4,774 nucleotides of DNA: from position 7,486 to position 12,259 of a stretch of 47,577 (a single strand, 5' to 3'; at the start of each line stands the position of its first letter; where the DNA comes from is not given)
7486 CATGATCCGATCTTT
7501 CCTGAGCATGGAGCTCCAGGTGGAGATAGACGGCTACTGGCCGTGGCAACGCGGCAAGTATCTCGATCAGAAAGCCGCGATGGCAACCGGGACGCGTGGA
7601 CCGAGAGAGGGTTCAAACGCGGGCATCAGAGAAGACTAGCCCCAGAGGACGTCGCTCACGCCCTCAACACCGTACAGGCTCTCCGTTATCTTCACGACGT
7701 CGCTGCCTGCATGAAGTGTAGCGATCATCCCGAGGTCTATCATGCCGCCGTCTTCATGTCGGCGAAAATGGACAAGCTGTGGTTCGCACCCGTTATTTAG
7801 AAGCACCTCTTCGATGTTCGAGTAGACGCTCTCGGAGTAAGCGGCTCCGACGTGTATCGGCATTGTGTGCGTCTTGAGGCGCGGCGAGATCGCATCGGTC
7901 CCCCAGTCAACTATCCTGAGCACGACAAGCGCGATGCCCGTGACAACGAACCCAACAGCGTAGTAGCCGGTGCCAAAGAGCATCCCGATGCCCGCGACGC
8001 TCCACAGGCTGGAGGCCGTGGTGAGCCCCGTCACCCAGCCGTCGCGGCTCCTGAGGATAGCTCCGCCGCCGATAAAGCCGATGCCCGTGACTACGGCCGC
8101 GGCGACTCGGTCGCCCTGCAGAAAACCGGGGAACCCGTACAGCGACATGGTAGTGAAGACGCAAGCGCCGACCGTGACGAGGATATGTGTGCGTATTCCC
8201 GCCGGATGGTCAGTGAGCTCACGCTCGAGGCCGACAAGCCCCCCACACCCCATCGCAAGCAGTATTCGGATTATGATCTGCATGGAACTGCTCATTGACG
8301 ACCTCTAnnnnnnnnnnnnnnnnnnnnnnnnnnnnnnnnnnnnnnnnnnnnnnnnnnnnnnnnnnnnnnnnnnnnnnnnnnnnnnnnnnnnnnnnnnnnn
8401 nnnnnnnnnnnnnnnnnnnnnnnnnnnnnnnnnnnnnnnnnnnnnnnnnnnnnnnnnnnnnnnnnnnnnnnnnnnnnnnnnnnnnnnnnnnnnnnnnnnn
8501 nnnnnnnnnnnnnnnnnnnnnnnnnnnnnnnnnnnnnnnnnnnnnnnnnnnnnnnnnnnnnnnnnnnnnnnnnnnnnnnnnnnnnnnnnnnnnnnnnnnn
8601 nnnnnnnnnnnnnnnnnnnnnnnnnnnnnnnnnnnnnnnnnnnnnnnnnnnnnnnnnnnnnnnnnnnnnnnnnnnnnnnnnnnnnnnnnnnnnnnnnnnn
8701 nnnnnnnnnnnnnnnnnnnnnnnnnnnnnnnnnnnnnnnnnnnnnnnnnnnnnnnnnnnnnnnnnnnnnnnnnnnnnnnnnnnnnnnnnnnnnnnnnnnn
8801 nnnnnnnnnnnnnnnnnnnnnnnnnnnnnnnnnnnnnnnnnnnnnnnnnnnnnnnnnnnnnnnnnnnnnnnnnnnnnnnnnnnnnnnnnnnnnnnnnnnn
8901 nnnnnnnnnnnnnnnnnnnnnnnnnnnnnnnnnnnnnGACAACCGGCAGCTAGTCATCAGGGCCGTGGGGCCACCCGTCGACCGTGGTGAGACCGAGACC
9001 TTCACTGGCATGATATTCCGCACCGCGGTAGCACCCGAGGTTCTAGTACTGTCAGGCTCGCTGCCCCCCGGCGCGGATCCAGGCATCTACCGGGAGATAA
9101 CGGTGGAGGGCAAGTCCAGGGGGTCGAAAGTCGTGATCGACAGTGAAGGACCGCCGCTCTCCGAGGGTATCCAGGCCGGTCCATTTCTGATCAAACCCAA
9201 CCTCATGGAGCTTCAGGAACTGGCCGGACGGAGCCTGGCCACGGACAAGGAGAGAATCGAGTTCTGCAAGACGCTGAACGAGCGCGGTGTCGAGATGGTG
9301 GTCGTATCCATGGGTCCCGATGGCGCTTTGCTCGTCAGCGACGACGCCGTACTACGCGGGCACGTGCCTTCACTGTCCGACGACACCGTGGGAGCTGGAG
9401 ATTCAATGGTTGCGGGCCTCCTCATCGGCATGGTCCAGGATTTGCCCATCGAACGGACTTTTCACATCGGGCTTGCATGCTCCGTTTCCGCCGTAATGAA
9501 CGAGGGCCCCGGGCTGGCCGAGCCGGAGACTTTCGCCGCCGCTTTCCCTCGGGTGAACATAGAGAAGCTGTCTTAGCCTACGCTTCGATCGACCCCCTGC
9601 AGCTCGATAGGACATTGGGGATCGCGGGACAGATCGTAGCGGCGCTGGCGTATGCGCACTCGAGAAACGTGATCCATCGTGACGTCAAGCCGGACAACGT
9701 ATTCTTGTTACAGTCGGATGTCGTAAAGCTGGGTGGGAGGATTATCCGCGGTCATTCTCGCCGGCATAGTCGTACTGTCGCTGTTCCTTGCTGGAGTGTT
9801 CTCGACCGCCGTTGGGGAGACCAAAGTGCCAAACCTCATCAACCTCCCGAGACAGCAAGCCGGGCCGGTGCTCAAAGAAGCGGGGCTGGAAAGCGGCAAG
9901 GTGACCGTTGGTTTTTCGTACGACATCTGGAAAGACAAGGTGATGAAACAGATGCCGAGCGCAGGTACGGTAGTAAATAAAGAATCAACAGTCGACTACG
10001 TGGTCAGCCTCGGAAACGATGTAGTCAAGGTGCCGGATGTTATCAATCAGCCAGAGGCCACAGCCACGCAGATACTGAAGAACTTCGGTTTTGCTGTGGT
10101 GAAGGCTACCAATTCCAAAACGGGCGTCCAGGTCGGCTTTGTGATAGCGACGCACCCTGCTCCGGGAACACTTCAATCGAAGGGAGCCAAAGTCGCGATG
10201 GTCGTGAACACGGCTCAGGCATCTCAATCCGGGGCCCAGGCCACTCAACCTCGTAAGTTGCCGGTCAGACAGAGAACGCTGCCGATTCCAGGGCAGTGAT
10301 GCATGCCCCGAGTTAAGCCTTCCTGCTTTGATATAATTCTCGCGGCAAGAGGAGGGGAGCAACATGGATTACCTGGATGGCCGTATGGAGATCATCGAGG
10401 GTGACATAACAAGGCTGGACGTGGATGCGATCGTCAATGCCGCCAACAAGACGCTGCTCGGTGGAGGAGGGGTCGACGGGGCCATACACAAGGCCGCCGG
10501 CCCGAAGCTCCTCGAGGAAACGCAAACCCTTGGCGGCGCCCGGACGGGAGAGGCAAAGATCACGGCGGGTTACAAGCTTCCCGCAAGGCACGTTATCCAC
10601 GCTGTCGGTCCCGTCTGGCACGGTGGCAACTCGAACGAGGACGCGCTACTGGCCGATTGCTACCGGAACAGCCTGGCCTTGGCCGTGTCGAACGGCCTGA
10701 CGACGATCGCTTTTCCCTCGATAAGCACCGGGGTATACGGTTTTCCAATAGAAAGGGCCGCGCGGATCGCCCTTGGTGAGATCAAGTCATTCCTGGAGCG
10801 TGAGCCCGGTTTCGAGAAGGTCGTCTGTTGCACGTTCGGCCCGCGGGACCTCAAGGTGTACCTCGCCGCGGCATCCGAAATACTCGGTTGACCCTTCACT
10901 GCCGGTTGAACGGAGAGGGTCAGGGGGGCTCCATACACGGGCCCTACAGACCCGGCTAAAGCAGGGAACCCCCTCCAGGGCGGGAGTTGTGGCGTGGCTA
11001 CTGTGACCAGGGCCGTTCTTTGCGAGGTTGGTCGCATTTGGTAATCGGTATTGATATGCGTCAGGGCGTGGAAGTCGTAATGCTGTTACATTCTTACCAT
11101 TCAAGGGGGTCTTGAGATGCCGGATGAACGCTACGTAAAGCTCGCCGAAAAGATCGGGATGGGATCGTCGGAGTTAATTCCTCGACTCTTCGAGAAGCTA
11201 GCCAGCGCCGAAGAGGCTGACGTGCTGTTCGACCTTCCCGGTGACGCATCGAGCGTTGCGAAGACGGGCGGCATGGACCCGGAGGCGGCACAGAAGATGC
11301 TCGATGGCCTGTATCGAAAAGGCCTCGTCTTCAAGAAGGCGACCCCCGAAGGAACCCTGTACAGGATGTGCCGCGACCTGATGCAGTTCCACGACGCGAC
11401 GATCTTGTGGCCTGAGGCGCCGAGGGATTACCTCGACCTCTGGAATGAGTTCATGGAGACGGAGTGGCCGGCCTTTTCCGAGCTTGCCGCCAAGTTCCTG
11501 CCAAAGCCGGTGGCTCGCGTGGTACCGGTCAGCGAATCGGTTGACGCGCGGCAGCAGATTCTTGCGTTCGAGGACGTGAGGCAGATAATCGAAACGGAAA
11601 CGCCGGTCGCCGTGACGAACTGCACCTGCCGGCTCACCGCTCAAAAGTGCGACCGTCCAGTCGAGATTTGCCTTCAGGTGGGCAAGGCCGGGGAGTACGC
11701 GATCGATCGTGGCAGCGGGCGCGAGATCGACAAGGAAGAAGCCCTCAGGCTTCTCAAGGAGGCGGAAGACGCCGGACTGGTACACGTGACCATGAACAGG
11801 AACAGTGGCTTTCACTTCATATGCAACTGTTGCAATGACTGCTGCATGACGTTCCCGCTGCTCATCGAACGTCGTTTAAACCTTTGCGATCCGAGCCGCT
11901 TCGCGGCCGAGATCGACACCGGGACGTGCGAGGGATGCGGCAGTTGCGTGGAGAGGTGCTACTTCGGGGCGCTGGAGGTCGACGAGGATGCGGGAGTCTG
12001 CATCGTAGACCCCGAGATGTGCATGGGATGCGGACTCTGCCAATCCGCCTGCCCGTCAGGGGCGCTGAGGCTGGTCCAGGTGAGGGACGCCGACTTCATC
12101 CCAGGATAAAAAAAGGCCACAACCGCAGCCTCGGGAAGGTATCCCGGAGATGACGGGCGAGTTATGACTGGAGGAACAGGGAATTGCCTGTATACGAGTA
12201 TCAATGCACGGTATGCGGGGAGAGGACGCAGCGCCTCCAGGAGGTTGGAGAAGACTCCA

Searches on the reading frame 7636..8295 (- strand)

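Call 45: search_protein_families(library=pfam, proteins=[window:7636-8295:-], max_evalue=0.00001)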
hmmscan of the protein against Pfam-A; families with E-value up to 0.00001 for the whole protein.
window:7636-8295:- (219 aa): 1 family
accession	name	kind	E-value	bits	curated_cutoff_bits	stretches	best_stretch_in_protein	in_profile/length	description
PF02308.21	MgtC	-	2.4e-35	122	31.4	1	11-130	1-116/121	MgtC family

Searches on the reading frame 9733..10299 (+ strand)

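Call 45: search_protein_families(library=pfam, proteins=[window:9733-10299:+], max_evalue=0.00001)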
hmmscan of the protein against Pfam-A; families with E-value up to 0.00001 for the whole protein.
window:9733-10299:+ (188 aa): 1 family
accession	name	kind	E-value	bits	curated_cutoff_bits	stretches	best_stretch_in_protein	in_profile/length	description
PF03793.24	PASTA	-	1.2e-17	64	23.2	2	98-159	1-63/64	PASTA domain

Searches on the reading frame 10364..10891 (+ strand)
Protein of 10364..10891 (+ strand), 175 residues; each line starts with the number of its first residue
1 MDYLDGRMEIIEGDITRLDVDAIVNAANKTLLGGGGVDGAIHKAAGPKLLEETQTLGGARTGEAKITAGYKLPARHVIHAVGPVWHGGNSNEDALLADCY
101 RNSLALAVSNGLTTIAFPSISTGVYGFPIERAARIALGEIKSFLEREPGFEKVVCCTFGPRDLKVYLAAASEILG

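Call 45: search_protein_families(library=pfam, proteins=[window:10364-10891:+], max_evalue=0.00001)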
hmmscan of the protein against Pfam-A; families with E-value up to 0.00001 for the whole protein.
window:10364-10891:+ (175 aa): 1 family
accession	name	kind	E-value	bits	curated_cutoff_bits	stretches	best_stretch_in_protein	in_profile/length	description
PF01661.27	Macro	-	3.7e-47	159.6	22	1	24-136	1-118/118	Macro domain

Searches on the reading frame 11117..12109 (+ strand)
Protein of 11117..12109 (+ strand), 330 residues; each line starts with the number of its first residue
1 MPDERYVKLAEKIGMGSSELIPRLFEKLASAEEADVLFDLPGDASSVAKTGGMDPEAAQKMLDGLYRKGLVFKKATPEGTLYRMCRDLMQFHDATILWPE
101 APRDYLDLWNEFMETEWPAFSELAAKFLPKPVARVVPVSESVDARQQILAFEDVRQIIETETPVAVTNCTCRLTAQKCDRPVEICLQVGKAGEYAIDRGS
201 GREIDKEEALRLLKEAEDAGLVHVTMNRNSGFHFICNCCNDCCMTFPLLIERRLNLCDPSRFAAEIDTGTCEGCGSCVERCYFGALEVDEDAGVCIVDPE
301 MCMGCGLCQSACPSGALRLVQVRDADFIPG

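Call 45: search_protein_families(library=pfam, proteins=[window:11117-12109:+], max_evalue=0.00001)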
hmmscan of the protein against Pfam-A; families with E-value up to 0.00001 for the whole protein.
window:11117-12109:+ (330 aa): 5 families
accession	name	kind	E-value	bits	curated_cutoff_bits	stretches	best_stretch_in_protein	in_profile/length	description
PF00037.32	Fer4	-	2.2e-13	49.8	21.1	1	296-317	2-23/24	4Fe-4S binding domain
PF12838.12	Fer4_7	-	8.4e-09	36.2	27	1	270-316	1-52/52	4Fe-4S dicluster domain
PF14697.11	Fer4_21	-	3.4e-07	30.7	35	1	264-317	1-57/59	4Fe-4S dicluster domain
PF13237.11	Fer4_10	-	3.1e-06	27.4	25.5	0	265-313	3-53/53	4Fe-4S dicluster domain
PF12797.12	Fer4_2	-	9.8e-06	25.7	24.5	0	297-314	5-22/22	4Fe-4S binding domain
